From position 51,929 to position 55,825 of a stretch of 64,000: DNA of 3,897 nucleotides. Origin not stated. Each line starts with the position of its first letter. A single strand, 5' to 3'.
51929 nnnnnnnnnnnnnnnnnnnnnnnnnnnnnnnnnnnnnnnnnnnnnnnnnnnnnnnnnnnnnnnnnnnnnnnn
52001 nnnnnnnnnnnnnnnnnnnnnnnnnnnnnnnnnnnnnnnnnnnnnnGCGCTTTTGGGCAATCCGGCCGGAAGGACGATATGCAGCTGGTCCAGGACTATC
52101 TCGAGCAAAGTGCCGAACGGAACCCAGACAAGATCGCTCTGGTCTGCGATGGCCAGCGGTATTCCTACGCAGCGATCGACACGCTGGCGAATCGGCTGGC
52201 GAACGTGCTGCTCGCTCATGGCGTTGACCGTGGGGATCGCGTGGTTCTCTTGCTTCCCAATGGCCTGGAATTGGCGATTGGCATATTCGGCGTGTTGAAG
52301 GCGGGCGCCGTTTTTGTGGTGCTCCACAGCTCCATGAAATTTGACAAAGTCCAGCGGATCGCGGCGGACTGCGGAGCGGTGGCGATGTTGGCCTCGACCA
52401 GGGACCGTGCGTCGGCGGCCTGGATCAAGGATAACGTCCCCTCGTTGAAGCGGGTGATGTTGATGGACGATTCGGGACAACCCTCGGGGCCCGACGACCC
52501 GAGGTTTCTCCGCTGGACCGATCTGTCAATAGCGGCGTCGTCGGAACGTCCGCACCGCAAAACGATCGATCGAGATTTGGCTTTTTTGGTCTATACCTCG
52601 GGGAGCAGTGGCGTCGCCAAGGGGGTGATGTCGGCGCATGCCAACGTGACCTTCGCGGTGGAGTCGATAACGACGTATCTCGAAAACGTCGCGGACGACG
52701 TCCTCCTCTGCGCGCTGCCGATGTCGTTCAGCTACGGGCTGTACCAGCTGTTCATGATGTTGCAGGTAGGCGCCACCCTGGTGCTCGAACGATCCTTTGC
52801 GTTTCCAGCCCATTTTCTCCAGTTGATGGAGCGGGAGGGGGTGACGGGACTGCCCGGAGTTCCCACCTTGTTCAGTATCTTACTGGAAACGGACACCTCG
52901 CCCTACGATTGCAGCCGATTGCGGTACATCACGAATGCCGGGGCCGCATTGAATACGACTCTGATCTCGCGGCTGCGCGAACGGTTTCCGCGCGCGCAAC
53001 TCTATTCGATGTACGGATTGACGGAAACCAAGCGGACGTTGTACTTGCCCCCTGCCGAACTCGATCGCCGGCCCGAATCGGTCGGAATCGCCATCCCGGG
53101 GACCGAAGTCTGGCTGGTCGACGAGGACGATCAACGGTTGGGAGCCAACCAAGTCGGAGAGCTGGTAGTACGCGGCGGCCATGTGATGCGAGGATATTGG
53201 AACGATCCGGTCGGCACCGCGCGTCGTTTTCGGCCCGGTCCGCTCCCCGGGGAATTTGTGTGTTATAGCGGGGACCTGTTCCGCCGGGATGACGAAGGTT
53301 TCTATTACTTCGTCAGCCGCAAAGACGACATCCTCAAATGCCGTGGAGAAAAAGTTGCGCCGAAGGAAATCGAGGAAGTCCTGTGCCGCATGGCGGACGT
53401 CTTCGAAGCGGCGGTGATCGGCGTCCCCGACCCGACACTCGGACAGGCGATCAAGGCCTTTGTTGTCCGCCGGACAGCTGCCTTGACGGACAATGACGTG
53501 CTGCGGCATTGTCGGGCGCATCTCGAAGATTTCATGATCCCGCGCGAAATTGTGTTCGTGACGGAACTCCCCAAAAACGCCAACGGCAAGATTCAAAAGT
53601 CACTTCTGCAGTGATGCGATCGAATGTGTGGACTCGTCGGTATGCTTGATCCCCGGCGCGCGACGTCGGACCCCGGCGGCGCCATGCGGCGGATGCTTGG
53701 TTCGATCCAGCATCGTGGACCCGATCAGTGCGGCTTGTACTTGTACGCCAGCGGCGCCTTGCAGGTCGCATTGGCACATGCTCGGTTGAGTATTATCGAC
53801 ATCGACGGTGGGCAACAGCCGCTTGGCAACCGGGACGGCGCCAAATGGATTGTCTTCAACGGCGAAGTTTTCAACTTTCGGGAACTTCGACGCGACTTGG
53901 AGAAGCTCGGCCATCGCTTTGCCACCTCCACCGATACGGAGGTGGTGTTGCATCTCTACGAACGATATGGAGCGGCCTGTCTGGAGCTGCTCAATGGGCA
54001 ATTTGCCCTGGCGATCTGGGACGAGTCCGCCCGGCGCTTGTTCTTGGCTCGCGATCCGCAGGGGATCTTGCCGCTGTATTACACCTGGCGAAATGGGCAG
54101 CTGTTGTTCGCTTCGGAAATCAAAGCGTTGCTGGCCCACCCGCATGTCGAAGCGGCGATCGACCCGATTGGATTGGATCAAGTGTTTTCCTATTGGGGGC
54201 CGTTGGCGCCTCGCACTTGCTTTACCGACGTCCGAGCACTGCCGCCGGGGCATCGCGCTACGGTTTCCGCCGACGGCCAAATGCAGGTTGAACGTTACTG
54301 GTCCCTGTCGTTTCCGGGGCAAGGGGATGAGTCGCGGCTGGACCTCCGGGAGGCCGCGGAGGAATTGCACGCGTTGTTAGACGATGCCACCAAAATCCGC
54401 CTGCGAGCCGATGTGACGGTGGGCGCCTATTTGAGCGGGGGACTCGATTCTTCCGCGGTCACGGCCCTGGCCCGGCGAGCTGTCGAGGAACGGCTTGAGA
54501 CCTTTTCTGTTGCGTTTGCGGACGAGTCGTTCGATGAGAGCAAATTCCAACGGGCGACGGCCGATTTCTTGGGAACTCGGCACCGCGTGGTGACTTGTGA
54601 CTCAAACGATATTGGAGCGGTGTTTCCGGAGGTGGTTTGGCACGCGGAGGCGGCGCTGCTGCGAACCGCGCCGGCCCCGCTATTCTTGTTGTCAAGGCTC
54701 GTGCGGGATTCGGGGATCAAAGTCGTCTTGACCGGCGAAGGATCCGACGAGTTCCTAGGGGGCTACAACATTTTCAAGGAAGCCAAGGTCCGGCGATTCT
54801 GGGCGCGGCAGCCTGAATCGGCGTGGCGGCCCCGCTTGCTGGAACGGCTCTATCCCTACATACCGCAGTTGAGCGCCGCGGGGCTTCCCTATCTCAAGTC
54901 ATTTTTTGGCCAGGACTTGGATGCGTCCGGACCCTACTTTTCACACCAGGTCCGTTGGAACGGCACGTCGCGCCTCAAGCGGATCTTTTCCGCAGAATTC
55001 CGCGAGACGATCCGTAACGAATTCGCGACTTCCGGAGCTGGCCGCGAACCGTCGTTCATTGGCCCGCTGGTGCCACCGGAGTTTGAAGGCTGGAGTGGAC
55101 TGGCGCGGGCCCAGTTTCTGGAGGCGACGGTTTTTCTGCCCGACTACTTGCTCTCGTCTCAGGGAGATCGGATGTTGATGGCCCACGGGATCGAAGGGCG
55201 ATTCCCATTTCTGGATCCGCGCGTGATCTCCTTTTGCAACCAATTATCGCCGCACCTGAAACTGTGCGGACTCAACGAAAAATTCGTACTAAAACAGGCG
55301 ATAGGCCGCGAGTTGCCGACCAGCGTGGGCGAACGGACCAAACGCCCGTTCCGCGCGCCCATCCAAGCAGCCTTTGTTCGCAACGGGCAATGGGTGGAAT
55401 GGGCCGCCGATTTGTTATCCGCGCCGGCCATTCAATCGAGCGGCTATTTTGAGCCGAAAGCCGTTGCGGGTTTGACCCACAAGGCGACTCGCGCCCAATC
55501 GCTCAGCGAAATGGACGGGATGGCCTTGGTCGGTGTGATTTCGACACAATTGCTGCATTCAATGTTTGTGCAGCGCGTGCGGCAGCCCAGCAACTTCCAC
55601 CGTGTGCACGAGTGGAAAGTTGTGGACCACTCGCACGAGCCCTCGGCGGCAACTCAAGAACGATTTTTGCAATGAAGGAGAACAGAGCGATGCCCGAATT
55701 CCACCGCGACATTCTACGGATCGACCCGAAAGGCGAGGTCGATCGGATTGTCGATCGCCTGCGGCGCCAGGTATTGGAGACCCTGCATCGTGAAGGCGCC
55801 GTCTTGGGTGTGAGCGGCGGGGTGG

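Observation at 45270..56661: Block of six carboxylate-activating enzymes plus a carrier protein and an acyltransferase: candidate uncharacterised ribosome-independent ligase pathway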

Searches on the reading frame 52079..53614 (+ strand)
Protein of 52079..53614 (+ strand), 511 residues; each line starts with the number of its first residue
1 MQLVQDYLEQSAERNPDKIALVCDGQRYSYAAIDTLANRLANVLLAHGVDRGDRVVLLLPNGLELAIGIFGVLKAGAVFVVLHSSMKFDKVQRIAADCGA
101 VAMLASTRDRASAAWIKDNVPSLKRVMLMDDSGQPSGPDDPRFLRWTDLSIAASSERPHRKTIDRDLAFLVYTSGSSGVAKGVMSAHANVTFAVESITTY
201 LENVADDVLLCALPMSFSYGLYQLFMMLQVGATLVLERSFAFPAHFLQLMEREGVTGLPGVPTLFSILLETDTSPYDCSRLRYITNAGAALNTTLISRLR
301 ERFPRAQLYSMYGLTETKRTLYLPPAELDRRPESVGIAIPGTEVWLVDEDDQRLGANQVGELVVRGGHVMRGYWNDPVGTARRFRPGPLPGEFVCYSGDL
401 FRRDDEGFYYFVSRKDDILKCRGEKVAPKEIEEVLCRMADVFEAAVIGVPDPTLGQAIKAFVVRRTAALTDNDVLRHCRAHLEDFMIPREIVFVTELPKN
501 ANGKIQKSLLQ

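Call 4: search_protein_families(library=pfam, proteins=[window:52079-53614:+], max_evalue=0.01)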
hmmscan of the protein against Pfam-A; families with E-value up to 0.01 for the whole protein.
window:52079-53614:+ (511 aa): 2 families
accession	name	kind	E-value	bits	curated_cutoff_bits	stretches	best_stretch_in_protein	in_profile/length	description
PF00501.34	AMP-binding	-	6.3e-90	302.2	29.9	1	8-374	1-384/384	AMP-binding enzyme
PF13193.12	AMP-binding_C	-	1.3e-21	77.7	24.5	1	430-504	1-76/76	AMP-binding enzyme C-terminal domain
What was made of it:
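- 52079..53614 (+): g7, ANL adenylating enzyme, the presumed loader of g6. PF00501 and PF13193 (call 4).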

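Call 5: search_protein_families(library=ncbifam, proteins=[window:52079-53614:+], max_evalue=0.01)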
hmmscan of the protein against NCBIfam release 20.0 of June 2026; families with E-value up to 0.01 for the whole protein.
window:52079-53614:+ (511 aa): 109 families (the best 25 are shown)
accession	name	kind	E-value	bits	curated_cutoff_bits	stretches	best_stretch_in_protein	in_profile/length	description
TIGR03098.1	ligase_PEP_1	hypoth_equivalog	1.3e-139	466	592.35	1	4-510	2-514/517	acyl-CoA ligase (AMP-forming), exosortase A system-associated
NF004837.0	PRK06187.1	subfamily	7.9e-109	364.3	476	1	2-510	8-518/531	long-chain-fatty-acid--CoA ligase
NF006182.0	PRK08316.1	subfamily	5.2e-92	309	663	1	2-508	11-511/523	fatty acyl-CoA synthetase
NF005801.1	PRK07656.1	equivalog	2.6e-83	280.4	657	1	6-511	5-500/500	FadD3 family acyl-CoA ligase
NF006181.0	PRK08314.1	subfamily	8.3e-78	262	705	1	6-511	28-551/563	long-chain-fatty-acid--CoA ligase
TIGR01733.1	AA-adenyl-dom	subfamily_domain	2.8e-77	260.3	317.4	1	29-446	1-409/409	amino acid adenylation domain-containing protein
NF003313.0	PRK04319.1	equivalog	9.9e-76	255.2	729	1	17-510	60-557/574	acetate--CoA ligase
NF005463.0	PRK07059.1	subfamily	2e-75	254.3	869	2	160-507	199-549/557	long-chain-fatty-acid--CoA ligase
NF005307.0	PRK06839.1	equivalog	3.7e-75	253.5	748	1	2-510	2-489/496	o-succinylbenzoate--CoA ligase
NF004758.0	PRK06087.1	equivalog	7.1e-75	252.4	736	1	4-510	26-531/548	medium-chain fatty-acid--CoA ligase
NF005702.0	PRK07514.1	subfamily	1.6e-74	251.1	558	1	6-510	7-496/506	malonyl-CoA synthase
NF004808.0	PRK06155.1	equivalog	2.6e-74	250.4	722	1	5-510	24-518/542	ATP-dependent acyl-CoA ligase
NF006523.0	PRK08974.1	equivalog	5.7e-73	245.9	884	2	163-508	204-547/561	long-chain-fatty-acid--CoA ligase FadD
TIGR02262.1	benz_CoA_lig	subfamily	6.1e-73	246.3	375.25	1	4-510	6-505/508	benzoate-CoA ligase family protein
NF009233.0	PRK12583.1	subfamily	2e-72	244.4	832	1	2-509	18-545/558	fatty acid CoA ligase family protein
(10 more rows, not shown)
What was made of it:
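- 52079..53614 (+): TIGR03098 scores 466 bits against a cut-off of 592 (call 5).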

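Call 49: search_solved_structures(query=window:52079-53614:+, max_evalue=1e-30)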
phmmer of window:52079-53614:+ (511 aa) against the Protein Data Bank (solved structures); distinct sequences matched with E-value up to 1e-30: 148 (the best 60 are shown).
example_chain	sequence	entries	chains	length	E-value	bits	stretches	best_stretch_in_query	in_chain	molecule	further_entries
6mfy_A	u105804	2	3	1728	1e-85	291.4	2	150-509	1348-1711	Linear gramicidin synthase subunit A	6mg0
6mfz_A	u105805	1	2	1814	1.3e-85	291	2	150-509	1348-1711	Linear gramicidin synthase subunit A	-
9be3_A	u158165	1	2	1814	1.4e-85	290.9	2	150-509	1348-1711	Linear gramicidin synthase subunit A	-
9be4_A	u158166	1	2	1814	1.4e-85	290.9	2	150-509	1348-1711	Linear gramicidin synthase subunit A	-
9meh_A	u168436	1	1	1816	1.4e-85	290.9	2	150-509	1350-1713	Linear gramicidin synthase subunit A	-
3wvn_A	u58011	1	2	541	5.7e-67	229.5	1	3-508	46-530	Non-ribosomal peptide synthetase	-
8xjz_C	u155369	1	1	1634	2e-61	211.2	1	2-509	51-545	Peptide synthetase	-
4fuq_A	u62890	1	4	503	7.5e-57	196.2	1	15-510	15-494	Malonyl CoA synthetase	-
3wv4_A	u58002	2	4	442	1.6e-56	195.1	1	3-413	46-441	Non-ribosomal peptide synthetase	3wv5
4gxr_A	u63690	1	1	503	4.2e-56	193.7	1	15-510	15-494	Malonyl CoA synthetase, Benzoate-CoA ligase Chimeric protein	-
4fut_A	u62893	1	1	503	5.3e-56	193.4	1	15-510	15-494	Malonyl CoA synthetase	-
3a9u_A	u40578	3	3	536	3.8e-55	190.5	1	17-508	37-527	4-coumarate--CoA ligase | 4-coumarate:CoA ligase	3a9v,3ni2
4gxq_A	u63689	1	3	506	2.9e-54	187.6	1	15-510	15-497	Malonyl CoA synthetase, Benzoate-CoA ligase Chimeric protein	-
6p1j_A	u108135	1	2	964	2.2e-52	181.4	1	4-508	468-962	Txo2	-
9g79_B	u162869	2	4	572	1.3e-49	172.3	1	25-510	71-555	Acetyl-coenzyme A synthetase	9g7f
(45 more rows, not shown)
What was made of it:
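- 52079..53614 (+): PDB matches include the LgrA A-domain, entry 3wvn and malonyl-CoA synthetase 4fuq (call 49).
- The ANL is closest to NRPS A-domains (call 49).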

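Call 73: list_cluster_members(proteins=[P0121, P0241, window:52079-53614:+, window:53624-55675:+])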
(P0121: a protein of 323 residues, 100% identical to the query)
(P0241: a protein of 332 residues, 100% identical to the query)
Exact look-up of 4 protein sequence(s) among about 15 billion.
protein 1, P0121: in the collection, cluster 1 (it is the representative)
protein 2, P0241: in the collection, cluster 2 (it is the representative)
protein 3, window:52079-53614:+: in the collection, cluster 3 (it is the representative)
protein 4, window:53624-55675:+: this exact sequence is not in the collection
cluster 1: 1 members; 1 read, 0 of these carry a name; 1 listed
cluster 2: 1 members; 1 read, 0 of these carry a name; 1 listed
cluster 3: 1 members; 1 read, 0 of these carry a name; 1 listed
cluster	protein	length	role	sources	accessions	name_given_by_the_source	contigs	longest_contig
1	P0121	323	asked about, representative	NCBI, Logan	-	-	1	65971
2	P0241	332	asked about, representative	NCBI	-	-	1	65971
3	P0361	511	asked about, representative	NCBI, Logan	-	-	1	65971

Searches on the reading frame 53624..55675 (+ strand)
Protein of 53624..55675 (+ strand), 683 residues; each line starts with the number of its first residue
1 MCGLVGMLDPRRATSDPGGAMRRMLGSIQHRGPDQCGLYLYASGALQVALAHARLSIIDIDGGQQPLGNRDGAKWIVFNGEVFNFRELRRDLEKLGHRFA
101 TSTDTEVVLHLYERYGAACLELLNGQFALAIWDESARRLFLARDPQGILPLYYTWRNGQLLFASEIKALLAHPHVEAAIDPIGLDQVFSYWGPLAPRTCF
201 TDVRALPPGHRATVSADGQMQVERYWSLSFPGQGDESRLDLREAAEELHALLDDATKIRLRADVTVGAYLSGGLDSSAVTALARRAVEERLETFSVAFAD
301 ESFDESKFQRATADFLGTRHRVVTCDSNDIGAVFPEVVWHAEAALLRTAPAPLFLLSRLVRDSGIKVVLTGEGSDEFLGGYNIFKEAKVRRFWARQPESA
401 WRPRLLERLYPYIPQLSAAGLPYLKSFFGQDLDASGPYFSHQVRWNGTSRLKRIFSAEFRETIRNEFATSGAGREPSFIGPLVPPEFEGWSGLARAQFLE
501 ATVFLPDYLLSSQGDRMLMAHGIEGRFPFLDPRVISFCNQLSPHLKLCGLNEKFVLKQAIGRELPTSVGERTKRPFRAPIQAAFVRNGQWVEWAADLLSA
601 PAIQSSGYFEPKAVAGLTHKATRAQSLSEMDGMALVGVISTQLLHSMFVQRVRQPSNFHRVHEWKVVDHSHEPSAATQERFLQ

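Call 4: search_protein_families(library=pfam, proteins=[window:53624-55675:+], max_evalue=0.01)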
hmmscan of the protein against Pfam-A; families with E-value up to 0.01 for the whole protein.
window:53624-55675:+ (683 aa): 4 families
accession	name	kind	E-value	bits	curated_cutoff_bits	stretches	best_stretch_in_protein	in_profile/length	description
PF00733.27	Asn_synthase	-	8.9e-87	292.4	21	1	248-626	2-336/354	Asparagine synthase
PF13537.11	GATase_7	-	1.1e-45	155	25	1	52-171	1-123/123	Glutamine amidotransferase domain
PF13522.11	GATase_6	-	9e-40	136.2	27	1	47-165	11-130/130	Glutamine amidotransferase domain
PF12481.13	DUF3700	-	0.0012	18.8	27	1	119-167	125-174/228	Aluminium induced protein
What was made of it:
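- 53624..55675 (+): g8, AsnB-type glutamine amidotransferase (Cys2 nucleophile, SGGLDSS PP-loop), 683 aa. PF00733, PF13537 and PF13522 (call 4).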

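Call 5: search_protein_families(library=ncbifam, proteins=[window:53624-55675:+], max_evalue=0.01)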
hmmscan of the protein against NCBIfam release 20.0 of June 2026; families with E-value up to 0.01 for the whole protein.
window:53624-55675:+ (683 aa): 10 families
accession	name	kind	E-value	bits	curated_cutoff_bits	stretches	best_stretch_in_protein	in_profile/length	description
TIGR01536.1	asn_synth_AEB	equivalog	8.8e-149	496.8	267.1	1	2-576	1-517/517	asparagine synthase (glutamine-hydrolyzing)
TIGR03108.1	eps_aminotran_1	hypoth_equivalog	5.2e-118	395.4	816.9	1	1-620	1-603/628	XrtA/PEP-CTERM system amidotransferase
TIGR03104.1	trio_amidotrans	equivalog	7.3e-100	334.9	570.1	2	1-387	1-386/589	N-acetylglutaminylglutamine amidotransferase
NF006949.0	PRK09431.1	equivalog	5e-97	325.7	499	3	1-171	1-167/554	asparagine synthase B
NF033535.1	lass_lactam_cya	exception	1e-69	235.8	525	2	1-394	1-393/668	lasso peptide isopeptide bond-forming cyclase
NF033561.1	macrolact_Ik_Al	subfamily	2.2e-23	82.7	300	1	133-379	87-332/561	albusnodin/ikarugamycin family macrolactam cyclase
NF001484.0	PRK00331.1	subfamily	8.6e-14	50.8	381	1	69-172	90-201/601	isomerizing glutamine--fructose-6-phosphate transaminase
TIGR01134.1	purF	equivalog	1.3e-12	47.8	350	1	49-170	67-200/432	amidophosphoribosyltransferase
TIGR01135.1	glmS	equivalog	1.1e-11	44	418.05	1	75-172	95-200/607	glutamine--fructose-6-phosphate transaminase (isomerizing)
TIGR00552.1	nadE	equivalog_domain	0.004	16.4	63.65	1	243-313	4-72/251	NAD(+) synthase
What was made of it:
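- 53624..55675 (+): TIGR01536 scores 497, above its 267 cut-off; TIGR03108 scores 395, below its 817 cut-off (call 5).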

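Call 26: search_solved_structures(query=window:53624-55675:+, max_evalue=0.001)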
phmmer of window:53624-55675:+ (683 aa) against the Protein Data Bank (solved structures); distinct sequences matched with E-value up to 0.001: 10.
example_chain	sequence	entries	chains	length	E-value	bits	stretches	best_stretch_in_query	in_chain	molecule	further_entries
7ylz_A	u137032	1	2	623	5e-61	210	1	1-403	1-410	hydroxyamidotransferase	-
1ct9_A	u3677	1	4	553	5.7e-53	183.4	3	27-170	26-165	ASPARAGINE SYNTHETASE B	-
9b6c_A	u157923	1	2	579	3.7e-38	134.4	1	27-390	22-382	Asparagine synthetase [glutamine-hydrolyzing]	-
6gq3_A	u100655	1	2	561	1.1e-37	132.9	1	27-390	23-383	Asparagine synthetase [glutamine-hydrolyzing]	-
8sue_A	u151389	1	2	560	1.1e-37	132.8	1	27-390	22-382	Asparagine synthetase [glutamine-hydrolyzing]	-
1jgt_A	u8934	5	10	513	1.3e-22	83.1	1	76-382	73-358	BETA-LACTAM SYNTHETASE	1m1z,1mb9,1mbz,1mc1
1q15_A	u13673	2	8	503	1.2e-13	53.4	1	102-381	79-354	CarA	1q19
6lbp_A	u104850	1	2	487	3.9e-10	41.8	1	64-169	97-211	Amidophosphoribosyltransferase 2, chloroplastic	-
1ao0_A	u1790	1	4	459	9e-07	30.7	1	69-166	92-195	GLUTAMINE PHOSPHORIBOSYLPYROPHOSPHATE AMIDOTRANSFERASE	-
1gph_1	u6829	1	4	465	9.3e-07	30.6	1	69-166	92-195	GLUTAMINE PHOSPHORIBOSYL-PYROPHOSPHATE AMIDOTRANSFERASE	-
